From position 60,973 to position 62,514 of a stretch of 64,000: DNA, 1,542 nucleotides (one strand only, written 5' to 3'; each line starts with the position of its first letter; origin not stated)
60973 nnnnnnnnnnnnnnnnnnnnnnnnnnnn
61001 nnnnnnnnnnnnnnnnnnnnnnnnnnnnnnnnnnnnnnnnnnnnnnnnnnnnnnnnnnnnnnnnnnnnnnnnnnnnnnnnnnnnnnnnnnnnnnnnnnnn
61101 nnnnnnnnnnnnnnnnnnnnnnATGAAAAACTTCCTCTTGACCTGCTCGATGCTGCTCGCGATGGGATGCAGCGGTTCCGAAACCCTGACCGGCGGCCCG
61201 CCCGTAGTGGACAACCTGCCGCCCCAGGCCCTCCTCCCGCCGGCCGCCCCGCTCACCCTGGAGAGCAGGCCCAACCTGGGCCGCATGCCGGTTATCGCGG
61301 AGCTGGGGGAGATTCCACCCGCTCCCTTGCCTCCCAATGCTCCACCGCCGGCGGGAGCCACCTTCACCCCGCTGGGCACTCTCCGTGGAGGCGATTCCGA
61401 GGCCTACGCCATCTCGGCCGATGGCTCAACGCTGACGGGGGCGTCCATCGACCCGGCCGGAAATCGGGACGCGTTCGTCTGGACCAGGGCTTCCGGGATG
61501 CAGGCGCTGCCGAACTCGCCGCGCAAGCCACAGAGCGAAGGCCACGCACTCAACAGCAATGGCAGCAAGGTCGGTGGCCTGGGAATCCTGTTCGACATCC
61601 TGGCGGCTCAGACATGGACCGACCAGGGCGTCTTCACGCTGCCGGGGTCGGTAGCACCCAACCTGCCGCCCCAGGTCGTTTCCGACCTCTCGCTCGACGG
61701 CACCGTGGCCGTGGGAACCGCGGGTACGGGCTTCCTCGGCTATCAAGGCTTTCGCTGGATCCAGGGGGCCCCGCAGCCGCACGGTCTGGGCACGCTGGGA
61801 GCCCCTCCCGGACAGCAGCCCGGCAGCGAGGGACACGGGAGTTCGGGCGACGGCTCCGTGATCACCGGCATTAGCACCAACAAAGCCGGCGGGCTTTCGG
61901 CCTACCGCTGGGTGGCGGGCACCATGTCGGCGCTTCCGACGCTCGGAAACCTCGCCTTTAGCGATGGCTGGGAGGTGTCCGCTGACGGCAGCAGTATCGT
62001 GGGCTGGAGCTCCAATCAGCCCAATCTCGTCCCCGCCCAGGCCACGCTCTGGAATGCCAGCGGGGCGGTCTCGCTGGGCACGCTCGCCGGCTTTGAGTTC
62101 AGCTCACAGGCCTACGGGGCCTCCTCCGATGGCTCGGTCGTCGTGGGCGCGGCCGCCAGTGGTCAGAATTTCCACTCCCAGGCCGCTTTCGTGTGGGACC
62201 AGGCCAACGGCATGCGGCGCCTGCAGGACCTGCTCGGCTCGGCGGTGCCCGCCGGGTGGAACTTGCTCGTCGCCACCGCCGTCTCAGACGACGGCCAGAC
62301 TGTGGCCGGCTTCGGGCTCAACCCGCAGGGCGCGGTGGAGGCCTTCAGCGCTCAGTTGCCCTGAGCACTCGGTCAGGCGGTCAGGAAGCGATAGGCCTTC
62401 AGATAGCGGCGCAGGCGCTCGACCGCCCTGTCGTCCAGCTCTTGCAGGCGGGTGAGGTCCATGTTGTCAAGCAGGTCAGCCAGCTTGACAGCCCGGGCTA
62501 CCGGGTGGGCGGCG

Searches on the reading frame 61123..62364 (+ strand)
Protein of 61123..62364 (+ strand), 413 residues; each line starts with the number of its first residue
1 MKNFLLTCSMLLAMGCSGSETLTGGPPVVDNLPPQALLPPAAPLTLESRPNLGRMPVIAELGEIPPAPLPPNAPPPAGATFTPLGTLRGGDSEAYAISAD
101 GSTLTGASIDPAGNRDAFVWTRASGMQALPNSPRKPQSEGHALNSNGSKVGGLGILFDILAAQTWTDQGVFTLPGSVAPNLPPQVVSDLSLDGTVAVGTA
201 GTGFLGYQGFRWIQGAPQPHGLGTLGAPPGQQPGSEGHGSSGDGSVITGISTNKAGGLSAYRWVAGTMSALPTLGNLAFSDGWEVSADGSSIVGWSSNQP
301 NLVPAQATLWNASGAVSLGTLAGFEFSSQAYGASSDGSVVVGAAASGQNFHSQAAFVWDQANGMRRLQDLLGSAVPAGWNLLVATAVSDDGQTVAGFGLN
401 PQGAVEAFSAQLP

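Call 59: search_protein_families(library=pfam, proteins=[window:61123-62364:+], max_evalue=0.001)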
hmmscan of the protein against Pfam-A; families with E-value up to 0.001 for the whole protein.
window:61123-62364:+ (413 aa): 0 families

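Call 70: find_homologous_proteins(query=window:61123-62364:+, max_evalue=0.001)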
Query window:61123-62364:+ (413 aa): 2482 proteins with E <= 0.001 among 8000 candidates; the best 120 are listed.
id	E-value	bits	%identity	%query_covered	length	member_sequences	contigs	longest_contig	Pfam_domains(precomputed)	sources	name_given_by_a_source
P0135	2.4e-259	878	100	98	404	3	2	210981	-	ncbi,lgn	ncbi:MAG: hypothetical protein AMXMBFR33_09250 [Candidatus Xenobia bacterium]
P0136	9.1e-227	771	86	100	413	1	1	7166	-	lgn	-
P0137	2.7e-222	756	85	100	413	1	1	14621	-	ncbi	-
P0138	1.1e-203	695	78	100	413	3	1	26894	-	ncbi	-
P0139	5.5e-158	545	68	90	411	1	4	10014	-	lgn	-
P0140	2.9e-152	526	64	100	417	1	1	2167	-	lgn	-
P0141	2.1e-146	506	60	100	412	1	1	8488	-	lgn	-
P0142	4.6e-92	327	54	83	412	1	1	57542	-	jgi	-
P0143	2.5e-49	187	42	80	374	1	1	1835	-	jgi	-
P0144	3.0e-49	186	35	92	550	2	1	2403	PF07589.17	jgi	jgi:probable HAF family extracellular repeat protein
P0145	4.9e-47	179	37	79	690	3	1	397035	-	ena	-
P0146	1.2e-43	168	35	81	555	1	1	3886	-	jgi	jgi:probable HAF family extracellular repeat protein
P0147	1.5e-42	164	39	82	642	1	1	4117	PF22073.3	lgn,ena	-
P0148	2.9e-42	163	37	77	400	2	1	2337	-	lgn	-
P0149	3.3e-40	157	35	78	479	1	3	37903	-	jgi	jgi:probable HAF family extracellular repeat protein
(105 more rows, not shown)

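Call 72: find_encoding_contigs(protein=P0138, flank=2500, max_places=1)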
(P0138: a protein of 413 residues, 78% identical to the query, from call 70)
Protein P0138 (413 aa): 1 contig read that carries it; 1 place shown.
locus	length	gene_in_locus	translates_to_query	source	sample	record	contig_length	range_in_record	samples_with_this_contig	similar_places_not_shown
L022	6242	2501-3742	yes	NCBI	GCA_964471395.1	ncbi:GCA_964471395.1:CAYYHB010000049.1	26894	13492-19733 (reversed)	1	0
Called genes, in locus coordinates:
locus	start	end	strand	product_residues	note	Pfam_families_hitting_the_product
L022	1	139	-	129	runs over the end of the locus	-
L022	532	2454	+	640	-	PF00990:GGDEF, PF00563:EAL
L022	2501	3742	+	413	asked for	-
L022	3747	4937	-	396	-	-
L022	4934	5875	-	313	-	PF02574:S-methyl_trans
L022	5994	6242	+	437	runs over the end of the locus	PF02810:SEC-C, PF25948:DUF7986 (weak)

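Call 73: find_encoding_contigs(protein=P0139, flank=2500, max_places=1)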
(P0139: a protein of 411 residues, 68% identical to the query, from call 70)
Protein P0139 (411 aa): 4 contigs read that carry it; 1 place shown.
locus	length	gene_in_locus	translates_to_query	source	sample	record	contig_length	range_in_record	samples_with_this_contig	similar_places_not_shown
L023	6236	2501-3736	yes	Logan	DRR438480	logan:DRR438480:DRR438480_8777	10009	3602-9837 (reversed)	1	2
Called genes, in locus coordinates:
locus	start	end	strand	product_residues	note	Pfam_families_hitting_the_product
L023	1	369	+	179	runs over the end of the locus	?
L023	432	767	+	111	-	PF19780:DUF6265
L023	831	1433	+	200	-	-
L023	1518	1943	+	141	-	-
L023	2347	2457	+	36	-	-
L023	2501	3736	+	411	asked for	-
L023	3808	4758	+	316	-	-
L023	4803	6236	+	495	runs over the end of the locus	PF01494:FAD_binding_3, PF13450:NAD_binding_8 (weak)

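Call 74: find_encoding_contigs(protein=P0141, flank=2500, max_places=1)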
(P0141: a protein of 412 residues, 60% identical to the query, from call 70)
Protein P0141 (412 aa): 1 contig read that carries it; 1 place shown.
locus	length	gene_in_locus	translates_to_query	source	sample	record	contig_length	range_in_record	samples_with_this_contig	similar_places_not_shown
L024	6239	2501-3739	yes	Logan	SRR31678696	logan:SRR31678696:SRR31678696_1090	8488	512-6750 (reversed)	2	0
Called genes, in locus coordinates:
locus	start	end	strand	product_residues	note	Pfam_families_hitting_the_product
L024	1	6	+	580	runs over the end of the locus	?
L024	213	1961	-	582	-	PF01979:Amidohydro_1, PF07969:Amidohydro_3 (weak), PF13382:Adenine_deam_C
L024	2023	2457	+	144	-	PF22551:TY-Chap1, PF10722:YbjN (weak)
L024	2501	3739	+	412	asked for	-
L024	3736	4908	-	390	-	PF01663:Phosphodiest (faint), PF01676:Metalloenzyme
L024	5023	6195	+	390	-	PF13535:ATP-grasp_4 (weak)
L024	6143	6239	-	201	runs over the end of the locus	?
